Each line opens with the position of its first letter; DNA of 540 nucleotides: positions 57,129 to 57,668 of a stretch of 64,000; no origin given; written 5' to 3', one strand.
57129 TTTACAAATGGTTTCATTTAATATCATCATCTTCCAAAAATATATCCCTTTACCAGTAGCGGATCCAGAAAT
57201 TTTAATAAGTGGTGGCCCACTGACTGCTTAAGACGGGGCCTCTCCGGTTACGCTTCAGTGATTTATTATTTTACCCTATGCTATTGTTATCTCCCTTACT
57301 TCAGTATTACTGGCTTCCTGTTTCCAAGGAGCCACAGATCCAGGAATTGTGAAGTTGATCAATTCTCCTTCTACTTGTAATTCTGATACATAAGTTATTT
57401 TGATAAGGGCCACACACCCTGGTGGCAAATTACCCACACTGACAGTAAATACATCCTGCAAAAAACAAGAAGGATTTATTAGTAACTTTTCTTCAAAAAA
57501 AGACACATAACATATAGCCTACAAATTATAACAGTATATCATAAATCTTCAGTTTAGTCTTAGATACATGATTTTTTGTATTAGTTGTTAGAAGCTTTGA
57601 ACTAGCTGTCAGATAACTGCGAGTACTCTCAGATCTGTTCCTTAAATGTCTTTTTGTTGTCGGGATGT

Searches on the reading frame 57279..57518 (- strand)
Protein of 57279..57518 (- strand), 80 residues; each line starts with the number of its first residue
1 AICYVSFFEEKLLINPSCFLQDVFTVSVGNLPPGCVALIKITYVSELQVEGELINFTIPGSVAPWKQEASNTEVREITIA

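Call 57: search_protein_families(library=pfam, proteins=[window:57279-57518:-], max_evalue=0.1)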
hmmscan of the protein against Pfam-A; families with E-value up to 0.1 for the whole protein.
seq(80 aa): 1 family
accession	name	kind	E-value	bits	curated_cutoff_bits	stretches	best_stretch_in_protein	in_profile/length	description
PF08487.16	VIT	-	0.0019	18.8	26.5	1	21-43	89-111/111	Vault protein inter-alpha-trypsin domain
